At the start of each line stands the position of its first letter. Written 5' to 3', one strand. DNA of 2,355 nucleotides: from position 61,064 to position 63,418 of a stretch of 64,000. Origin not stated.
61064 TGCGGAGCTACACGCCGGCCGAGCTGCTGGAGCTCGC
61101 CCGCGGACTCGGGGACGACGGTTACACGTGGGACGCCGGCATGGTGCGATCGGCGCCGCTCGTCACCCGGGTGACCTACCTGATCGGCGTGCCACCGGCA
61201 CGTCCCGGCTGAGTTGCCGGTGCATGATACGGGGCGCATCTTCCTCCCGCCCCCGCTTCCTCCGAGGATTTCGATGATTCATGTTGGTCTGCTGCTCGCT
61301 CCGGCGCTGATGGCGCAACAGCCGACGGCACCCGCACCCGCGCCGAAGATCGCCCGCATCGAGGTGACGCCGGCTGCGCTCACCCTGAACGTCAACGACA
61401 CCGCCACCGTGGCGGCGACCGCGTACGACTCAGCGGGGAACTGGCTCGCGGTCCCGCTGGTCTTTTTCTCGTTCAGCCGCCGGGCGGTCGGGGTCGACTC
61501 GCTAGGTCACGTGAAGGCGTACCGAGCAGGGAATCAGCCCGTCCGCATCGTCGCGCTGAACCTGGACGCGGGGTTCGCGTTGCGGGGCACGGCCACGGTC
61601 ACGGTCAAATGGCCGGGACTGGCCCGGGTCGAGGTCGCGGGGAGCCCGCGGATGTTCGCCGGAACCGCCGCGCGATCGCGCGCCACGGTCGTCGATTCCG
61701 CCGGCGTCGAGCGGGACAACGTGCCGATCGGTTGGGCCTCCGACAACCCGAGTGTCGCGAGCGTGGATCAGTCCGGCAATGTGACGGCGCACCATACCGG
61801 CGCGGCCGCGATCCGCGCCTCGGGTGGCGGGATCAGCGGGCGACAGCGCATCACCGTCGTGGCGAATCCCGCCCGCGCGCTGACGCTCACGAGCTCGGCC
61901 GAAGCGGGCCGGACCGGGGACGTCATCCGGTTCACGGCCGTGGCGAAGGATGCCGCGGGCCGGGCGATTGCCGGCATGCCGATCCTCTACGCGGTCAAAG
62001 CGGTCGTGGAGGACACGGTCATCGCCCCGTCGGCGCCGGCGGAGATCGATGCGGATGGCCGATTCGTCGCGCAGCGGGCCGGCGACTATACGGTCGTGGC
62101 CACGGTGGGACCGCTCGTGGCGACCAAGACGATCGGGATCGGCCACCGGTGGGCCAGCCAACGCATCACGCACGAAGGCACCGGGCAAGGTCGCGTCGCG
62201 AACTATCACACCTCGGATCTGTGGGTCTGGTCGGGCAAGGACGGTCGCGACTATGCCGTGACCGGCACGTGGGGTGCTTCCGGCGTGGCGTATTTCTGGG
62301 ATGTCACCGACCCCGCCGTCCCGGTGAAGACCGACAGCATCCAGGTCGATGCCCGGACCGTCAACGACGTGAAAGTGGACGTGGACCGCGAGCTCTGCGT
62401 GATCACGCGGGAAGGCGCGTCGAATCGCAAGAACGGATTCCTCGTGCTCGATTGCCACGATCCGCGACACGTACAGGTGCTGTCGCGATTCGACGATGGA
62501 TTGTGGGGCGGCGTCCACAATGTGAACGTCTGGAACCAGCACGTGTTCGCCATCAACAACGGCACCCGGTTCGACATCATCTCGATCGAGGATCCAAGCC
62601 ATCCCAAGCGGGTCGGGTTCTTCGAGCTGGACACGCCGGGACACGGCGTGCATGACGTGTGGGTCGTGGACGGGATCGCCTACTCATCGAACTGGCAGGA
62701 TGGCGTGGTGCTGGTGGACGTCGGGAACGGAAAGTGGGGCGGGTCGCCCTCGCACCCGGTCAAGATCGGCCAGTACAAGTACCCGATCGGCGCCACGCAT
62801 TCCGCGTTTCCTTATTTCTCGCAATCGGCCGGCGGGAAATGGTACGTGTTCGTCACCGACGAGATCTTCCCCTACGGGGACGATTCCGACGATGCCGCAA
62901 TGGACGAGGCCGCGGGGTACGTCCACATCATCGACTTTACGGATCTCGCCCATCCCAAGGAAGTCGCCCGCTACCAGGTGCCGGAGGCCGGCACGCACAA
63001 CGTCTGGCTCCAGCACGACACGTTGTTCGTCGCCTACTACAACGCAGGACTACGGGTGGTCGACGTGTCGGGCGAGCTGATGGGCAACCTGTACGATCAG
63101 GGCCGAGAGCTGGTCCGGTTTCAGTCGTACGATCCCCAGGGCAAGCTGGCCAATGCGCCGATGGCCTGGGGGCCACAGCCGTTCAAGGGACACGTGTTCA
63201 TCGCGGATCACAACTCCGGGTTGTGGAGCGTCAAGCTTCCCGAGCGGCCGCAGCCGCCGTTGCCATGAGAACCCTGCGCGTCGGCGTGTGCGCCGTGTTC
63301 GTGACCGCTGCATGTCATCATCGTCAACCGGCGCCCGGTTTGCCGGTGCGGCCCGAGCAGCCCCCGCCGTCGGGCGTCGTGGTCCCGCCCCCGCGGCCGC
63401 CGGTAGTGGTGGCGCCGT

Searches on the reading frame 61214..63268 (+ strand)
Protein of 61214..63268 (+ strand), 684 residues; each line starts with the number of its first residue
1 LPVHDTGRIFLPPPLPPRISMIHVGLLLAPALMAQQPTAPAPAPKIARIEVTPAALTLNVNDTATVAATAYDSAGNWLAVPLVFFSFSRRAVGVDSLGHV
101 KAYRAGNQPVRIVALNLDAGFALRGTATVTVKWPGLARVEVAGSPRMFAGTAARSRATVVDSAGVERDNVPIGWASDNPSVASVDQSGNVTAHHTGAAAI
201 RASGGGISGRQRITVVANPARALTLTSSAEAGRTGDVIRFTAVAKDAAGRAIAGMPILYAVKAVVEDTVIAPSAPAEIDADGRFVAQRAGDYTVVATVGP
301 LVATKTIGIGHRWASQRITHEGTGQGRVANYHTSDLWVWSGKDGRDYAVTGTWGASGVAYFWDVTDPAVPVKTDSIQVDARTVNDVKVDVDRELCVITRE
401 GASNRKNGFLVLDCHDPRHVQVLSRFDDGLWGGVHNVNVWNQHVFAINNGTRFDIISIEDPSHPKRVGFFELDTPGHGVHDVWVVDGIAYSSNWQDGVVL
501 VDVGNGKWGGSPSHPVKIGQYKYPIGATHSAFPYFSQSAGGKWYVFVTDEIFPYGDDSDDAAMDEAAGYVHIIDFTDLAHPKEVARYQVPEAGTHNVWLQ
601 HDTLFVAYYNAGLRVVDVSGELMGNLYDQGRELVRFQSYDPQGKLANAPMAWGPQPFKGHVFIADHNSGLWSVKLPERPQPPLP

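Call 69: search_protein_families(library=pfam, proteins=[window:61214-63268:+], max_evalue=0.00001)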
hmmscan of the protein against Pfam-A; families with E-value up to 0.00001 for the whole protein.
window:61214-63268:+ (684 aa): 3 families
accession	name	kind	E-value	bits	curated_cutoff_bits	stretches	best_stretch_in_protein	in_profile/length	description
PF02368.24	Big_2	-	2.2e-08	34.4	22.8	1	172-202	36-66/79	Bacterial Ig-like domain (group 2)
PF08309.17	LVIVD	-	4.8e-08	32.6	20.2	0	595-619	5-29/42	LVIVD repeat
PF02369.22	Big_1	-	1.7e-06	28.5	34.9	0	235-306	16-89/93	Bacterial Ig-like domain (group 1)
